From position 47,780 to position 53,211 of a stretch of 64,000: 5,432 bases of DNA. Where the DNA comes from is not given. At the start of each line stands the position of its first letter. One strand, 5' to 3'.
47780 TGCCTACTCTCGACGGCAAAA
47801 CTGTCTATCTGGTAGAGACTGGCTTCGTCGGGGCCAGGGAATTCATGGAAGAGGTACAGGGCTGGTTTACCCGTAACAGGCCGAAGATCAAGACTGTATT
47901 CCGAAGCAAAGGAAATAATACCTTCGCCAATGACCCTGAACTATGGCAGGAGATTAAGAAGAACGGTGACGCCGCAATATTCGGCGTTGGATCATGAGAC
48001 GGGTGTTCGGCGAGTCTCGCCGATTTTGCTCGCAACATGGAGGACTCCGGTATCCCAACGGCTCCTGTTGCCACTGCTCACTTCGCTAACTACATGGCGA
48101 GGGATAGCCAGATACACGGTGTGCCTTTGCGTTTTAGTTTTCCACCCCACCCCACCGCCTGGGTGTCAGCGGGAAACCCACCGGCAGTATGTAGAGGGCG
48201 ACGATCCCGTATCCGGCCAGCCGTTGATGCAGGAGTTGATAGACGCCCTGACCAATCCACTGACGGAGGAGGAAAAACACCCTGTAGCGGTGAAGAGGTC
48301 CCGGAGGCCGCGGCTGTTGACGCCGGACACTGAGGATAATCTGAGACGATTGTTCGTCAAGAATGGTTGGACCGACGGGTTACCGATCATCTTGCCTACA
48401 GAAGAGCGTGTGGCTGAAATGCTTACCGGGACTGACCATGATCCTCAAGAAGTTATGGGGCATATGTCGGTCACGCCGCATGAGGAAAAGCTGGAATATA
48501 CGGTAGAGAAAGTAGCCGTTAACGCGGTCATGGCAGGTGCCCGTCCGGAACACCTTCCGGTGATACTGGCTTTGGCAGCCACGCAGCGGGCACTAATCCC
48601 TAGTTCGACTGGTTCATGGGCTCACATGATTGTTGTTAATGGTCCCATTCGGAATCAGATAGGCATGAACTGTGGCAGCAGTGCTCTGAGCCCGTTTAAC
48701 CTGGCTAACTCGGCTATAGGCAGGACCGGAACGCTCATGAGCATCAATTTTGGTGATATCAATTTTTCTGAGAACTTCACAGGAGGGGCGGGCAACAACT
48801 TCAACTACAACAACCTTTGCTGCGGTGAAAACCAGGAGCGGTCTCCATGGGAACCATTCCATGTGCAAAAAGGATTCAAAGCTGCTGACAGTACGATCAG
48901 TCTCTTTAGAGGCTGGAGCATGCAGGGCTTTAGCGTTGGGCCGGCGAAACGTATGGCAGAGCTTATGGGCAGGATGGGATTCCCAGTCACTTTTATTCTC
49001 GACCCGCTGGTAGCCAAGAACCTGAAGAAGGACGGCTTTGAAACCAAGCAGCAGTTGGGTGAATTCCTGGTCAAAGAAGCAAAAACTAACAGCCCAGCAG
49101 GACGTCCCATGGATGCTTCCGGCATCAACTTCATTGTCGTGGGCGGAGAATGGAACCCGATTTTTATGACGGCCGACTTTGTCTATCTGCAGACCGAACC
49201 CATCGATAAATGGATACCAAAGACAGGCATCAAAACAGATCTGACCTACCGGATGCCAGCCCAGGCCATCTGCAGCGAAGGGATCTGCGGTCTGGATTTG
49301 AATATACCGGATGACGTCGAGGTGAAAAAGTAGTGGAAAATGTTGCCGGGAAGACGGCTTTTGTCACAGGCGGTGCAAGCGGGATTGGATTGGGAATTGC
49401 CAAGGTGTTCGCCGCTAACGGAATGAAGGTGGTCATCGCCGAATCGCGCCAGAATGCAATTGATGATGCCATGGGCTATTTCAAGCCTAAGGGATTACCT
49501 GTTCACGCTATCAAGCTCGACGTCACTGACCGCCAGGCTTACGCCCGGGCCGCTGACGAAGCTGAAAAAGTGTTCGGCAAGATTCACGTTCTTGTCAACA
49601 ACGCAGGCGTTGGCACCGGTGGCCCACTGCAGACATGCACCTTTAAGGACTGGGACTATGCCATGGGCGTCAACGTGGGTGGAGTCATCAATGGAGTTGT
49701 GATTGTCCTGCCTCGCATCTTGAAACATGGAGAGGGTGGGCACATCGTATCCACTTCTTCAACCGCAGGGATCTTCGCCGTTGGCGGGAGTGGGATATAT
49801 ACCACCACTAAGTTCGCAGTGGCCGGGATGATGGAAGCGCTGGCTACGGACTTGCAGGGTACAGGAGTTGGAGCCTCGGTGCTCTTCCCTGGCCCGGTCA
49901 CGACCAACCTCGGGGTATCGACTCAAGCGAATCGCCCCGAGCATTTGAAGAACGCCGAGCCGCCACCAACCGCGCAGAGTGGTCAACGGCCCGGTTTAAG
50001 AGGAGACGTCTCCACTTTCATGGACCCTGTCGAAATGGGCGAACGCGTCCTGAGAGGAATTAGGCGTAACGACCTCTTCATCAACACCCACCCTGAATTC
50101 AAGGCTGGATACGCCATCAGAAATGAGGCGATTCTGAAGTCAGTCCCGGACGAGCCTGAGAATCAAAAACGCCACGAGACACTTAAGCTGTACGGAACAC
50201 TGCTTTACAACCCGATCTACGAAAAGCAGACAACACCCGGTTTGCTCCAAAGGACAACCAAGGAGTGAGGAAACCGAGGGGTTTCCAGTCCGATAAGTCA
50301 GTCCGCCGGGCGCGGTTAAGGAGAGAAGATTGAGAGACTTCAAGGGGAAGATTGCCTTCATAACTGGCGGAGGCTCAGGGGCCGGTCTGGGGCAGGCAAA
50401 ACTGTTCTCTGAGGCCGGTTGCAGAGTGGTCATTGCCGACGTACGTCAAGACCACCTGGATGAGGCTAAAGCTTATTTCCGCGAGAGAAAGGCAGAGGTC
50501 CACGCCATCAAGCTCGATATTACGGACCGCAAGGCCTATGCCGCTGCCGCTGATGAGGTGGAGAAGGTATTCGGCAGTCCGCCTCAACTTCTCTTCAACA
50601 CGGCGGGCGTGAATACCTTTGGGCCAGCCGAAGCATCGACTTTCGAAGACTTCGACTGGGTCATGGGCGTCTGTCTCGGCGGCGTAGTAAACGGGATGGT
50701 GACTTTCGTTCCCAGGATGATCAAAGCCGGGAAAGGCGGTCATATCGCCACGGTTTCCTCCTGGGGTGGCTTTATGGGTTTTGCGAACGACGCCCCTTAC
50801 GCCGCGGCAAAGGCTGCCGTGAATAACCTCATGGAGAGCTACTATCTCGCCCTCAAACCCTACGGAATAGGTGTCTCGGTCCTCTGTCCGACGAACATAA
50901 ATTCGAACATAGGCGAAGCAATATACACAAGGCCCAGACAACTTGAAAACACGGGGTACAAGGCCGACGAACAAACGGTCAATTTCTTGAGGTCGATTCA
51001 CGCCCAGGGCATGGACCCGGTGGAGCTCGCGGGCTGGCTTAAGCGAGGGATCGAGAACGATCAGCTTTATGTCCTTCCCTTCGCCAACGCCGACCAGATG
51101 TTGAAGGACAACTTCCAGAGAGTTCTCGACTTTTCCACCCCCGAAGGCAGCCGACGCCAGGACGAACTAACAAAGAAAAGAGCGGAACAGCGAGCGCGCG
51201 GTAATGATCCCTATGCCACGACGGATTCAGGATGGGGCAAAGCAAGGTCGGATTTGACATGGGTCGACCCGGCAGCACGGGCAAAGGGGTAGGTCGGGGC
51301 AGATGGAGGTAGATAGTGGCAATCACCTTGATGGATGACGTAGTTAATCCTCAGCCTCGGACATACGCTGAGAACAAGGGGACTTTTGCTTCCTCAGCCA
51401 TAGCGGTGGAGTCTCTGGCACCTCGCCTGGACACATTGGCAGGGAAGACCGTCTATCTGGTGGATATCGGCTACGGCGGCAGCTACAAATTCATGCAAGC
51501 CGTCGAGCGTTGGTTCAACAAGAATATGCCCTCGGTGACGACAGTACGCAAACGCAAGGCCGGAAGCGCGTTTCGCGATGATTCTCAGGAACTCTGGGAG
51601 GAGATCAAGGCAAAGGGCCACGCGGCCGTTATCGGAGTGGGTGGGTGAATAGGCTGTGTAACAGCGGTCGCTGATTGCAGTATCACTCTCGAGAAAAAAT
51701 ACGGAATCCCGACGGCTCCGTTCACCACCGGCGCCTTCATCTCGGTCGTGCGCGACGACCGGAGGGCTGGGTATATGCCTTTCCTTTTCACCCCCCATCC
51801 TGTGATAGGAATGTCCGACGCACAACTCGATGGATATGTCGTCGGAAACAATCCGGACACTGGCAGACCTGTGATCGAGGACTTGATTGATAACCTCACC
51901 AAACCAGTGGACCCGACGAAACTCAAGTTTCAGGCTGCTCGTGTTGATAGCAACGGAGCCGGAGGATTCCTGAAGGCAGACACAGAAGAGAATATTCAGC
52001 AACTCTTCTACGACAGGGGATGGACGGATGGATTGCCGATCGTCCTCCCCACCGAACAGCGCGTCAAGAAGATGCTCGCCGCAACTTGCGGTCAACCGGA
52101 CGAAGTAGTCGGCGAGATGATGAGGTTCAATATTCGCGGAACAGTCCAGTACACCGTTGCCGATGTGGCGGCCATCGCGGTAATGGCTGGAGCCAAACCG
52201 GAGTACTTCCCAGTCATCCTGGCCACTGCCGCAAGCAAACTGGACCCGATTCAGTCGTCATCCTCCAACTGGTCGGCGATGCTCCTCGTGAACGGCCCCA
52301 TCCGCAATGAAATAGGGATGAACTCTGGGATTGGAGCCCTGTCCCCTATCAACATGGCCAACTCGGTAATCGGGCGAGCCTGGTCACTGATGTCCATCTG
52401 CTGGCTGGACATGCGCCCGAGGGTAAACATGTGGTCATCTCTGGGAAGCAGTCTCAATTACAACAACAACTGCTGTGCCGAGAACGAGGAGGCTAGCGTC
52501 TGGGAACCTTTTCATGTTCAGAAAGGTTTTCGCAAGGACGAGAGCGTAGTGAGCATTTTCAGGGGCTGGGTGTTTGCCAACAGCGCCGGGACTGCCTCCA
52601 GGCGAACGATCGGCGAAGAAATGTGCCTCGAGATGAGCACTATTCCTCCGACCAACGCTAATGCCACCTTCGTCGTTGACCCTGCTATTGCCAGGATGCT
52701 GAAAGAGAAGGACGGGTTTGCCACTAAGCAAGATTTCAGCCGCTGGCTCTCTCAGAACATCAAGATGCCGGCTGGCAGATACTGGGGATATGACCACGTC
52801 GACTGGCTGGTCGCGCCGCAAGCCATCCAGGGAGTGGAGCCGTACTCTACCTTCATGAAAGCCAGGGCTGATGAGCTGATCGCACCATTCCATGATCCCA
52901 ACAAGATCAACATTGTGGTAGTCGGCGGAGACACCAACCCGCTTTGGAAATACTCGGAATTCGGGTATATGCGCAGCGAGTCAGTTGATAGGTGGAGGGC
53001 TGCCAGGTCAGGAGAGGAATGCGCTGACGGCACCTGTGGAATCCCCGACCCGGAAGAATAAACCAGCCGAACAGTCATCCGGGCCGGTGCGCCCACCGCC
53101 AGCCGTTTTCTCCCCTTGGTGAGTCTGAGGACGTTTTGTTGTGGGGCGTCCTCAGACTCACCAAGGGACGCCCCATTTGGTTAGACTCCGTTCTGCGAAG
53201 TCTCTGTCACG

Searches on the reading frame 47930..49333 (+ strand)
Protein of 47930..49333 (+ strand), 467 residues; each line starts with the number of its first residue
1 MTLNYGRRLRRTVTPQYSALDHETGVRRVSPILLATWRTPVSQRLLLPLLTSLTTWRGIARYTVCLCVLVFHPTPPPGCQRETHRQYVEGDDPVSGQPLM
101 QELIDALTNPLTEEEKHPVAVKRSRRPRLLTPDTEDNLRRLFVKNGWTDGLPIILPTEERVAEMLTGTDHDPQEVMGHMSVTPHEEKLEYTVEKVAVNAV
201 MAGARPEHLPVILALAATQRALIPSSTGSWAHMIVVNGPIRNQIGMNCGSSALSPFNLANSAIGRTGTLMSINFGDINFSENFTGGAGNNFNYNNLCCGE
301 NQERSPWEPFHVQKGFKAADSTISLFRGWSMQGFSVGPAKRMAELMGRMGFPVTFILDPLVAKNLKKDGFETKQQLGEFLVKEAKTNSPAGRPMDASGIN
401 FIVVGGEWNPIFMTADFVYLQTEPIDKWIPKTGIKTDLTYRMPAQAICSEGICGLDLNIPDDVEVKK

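Call 14: search_protein_families(library=pfam, max_evalue=0.000001, proteins=[window:47930-49333:+])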
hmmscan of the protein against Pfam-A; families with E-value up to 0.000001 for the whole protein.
window:47930-49333:+ (467 aa): 0 families

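Call 70: search_protein_families(library=ncbifam, max_evalue=0.01, proteins=[window:47930-49333:+])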
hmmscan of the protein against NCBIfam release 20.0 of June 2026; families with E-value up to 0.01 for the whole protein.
window:47930-49333:+ (467 aa): 0 families

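Call 71: search_protein_families(library=pfam, max_evalue=1, proteins=[window:47930-49333:+])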
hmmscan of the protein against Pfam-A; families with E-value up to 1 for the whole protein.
window:47930-49333:+ (467 aa): 0 families

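Call 76: search_solved_structures(query=window:47930-49333:+, max_evalue=1)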
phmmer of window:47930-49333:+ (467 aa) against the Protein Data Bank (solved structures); distinct sequences matched with E-value up to 1: 0.

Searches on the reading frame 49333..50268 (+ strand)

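Call 14: search_protein_families(library=pfam, max_evalue=0.000001, proteins=[window:49333-50268:+])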
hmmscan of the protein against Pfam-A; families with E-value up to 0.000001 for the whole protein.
window:49333-50268:+ (311 aa): 3 families
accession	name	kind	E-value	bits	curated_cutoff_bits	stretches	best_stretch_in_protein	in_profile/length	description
PF00106.31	adh_short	-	1.2e-45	155.8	26.6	1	7-199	1-192/195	short chain dehydrogenase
PF13561.12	adh_short_C2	-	1.2e-33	117.1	27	1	15-203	3-189/236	Enoyl-(Acyl carrier protein) reductase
PF08659.16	KR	-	1.1e-18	68.3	22.6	1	9-187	3-176/180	KR domain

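Call 70: search_protein_families(library=ncbifam, max_evalue=0.01, proteins=[window:49333-50268:+])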
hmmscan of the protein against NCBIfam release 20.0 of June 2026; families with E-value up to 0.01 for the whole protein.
window:49333-50268:+ (311 aa): 223 families (the best 25 are shown)
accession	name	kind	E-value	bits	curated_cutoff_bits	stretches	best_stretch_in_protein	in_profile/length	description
NF004843.0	PRK06194.1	equivalog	7e-67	225.9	308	1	1-273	1-276/295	hypothetical protein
NF004529.0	PRK05876.1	equivalog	2.5e-45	155.1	338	1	1-202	1-202/275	short chain dehydrogenase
NF005878.0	PRK07825.1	subfamily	4e-43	147.8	287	1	2-213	5-209/278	short chain dehydrogenase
NF004514.1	PRK05855.1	equivalog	4.2e-43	147.8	455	1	3-263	310-563/578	SDR family oxidoreductase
NF005594.0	PRK07326.1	equivalog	6.2e-39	133.9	271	1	1-197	1-194/237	SDR family oxidoreductase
NF005881.0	PRK07832.1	equivalog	8.6e-39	133.4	296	1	2-267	5-262/287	SDR family oxidoreductase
NF006123.0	PRK08267.1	equivalog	1.7e-38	132.3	261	1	7-202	3-197/261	SDR family oxidoreductase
TIGR02415.1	23BDH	subfamily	8.2e-37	127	304.35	1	7-194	1-188/254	acetoin reductase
NF004196.0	PRK05650.1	equivalog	9.8e-37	126.5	297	1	9-204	5-199/272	SDR family oxidoreductase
NF005559.1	PRK07231.1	subfamily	4.5e-36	124.6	215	1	4-199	2-196/249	glucose 1-dehydrogenase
NF004526.0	PRK05872.1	subfamily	6.8e-36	123.9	276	1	2-215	6-218/297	short-chain dehydrogenase/reductase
NF006394.0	PRK08643.1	equivalog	3.3e-35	121.8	381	1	6-194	3-191/257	(S)-acetoin forming diacetyl reductase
NF009466.0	PRK12826.1-2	subfamily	4.5e-35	121.3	222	1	7-197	4-195/248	3-oxoacyl-ACP reductase FabG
NF004198.0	PRK05653.1-3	equivalog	6.5e-35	120.8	296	1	2-193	3-193/248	3-oxoacyl-ACP reductase FabG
NF052558.1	MBtsdlDhBudC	equivalog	6.7e-35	120.8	270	1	5-200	2-193/250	meso-2,3-butanediol dehydrogenase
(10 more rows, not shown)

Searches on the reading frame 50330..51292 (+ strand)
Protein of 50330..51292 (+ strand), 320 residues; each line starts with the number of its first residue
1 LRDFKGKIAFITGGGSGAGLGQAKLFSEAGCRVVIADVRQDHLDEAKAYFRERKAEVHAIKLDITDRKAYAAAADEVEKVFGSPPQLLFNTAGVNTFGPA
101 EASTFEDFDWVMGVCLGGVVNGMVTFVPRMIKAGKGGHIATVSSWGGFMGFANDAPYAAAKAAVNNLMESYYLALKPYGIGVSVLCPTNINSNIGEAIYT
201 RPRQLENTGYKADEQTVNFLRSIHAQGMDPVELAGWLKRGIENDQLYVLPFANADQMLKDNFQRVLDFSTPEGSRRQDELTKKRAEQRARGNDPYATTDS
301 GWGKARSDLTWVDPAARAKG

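Call 14: search_protein_families(library=pfam, max_evalue=0.000001, proteins=[window:50330-51292:+])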
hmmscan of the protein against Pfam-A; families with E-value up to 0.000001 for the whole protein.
window:50330-51292:+ (320 aa): 3 families
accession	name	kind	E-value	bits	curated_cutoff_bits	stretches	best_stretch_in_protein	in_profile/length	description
PF00106.31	adh_short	-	5e-39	134.2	26.6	1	7-198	1-190/195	short chain dehydrogenase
PF13561.12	adh_short_C2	-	7.1e-26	91.7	27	1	16-207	6-193/236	Enoyl-(Acyl carrier protein) reductase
PF08659.16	KR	-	4.3e-12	46.7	22.6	1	10-170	4-162/180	KR domain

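Call 70: search_protein_families(library=ncbifam, max_evalue=0.01, proteins=[window:50330-51292:+])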
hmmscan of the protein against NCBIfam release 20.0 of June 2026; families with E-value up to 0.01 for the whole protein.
window:50330-51292:+ (320 aa): 208 families (the best 25 are shown)
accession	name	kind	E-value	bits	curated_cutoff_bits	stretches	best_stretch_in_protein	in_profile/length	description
NF004843.0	PRK06194.1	equivalog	1.9e-53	181.7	308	1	1-286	1-290/295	hypothetical protein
NF004514.1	PRK05855.1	equivalog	1.4e-39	136.1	455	1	2-198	309-504/578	SDR family oxidoreductase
NF005881.0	PRK07832.1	equivalog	4.4e-37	127.8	296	1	2-199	5-202/287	SDR family oxidoreductase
NF004196.0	PRK05650.1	equivalog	7.9e-37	126.8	297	1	10-257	6-241/272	SDR family oxidoreductase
NF004529.0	PRK05876.1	equivalog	1e-36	126.9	338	1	1-265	1-261/275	short chain dehydrogenase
TIGR03971.1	SDR_subfam_1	subfamily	3.3e-32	111.9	300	1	4-206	1-216/271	mycofactocin-coupled SDR family oxidoreductase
NF005878.0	PRK07825.1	subfamily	8.1e-32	110.7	287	1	2-194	5-191/278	short chain dehydrogenase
NF052558.1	MBtsdlDhBudC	equivalog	4.5e-30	105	270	1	4-202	1-194/250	meso-2,3-butanediol dehydrogenase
NF005559.1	PRK07231.1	subfamily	7.4e-30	104.2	215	1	4-200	2-196/249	glucose 1-dehydrogenase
NF053702.1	TrHdxCHCADhChcB1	equivalog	1.1e-29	103.5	400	1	5-195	3-193/250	trans-4-hydroxycyclohexanecarboxylate dehydrogenase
NF004198.0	PRK05653.1-3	equivalog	1.5e-29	103.2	296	1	4-199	5-198/248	3-oxoacyl-ACP reductase FabG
NF004791.0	PRK06138.1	equivalog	2.1e-29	102.6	312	1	3-207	2-203/252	SDR family oxidoreductase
NF006123.0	PRK08267.1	equivalog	2.3e-29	102.4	261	1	8-209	4-204/261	SDR family oxidoreductase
NF004526.0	PRK05872.1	subfamily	9.3e-29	100.4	276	1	2-183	6-183/297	short-chain dehydrogenase/reductase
NF005472.0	PRK07067.1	equivalog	2.4e-28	99.4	338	1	4-202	4-198/257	L-iditol 2-dehydrogenase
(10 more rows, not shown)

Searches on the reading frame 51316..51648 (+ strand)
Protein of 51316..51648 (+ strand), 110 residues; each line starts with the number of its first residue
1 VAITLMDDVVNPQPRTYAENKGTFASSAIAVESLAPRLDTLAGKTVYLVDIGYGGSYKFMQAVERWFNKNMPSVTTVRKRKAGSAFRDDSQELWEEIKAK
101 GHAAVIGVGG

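Call 14: search_protein_families(library=pfam, max_evalue=0.000001, proteins=[window:51316-51648:+])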
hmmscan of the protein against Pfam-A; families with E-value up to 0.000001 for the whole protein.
window:51316-51648:+ (110 aa): 1 family
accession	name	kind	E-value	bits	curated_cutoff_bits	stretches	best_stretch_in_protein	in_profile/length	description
PF24696.1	UGSC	-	4.6e-08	33.8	25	1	11-109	4-91/172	UGSC family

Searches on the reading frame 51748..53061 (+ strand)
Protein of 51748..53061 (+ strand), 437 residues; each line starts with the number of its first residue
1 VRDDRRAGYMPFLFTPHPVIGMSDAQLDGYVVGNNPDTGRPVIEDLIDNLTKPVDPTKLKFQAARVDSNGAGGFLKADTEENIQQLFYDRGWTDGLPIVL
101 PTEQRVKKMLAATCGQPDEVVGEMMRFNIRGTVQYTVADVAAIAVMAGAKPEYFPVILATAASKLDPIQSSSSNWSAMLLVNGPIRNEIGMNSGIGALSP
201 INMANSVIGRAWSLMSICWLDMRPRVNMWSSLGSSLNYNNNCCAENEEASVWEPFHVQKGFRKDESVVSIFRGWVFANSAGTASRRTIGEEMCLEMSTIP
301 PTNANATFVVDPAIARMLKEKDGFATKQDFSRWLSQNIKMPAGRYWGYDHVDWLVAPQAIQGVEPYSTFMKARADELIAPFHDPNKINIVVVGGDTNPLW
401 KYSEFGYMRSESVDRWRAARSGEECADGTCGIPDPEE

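Call 14: search_protein_families(library=pfam, max_evalue=0.000001, proteins=[window:51748-53061:+])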
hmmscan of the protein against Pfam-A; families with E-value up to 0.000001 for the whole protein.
window:51748-53061:+ (437 aa): 0 families

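Call 71: search_protein_families(library=pfam, max_evalue=1, proteins=[window:51748-53061:+])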
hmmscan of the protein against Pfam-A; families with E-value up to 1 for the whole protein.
window:51748-53061:+ (437 aa): 0 families

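Call 77: search_solved_structures(query=window:51748-53061:+, max_evalue=1)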
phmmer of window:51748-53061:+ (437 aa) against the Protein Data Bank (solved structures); distinct sequences matched with E-value up to 1: 1.
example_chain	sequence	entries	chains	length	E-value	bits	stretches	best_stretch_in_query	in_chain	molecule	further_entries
1n9w_A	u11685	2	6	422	0.54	12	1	256-370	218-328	aspartyl-tRNA synthetase 2 | Non-discriminating and archaeal-type aspartyl-tRNA synthetase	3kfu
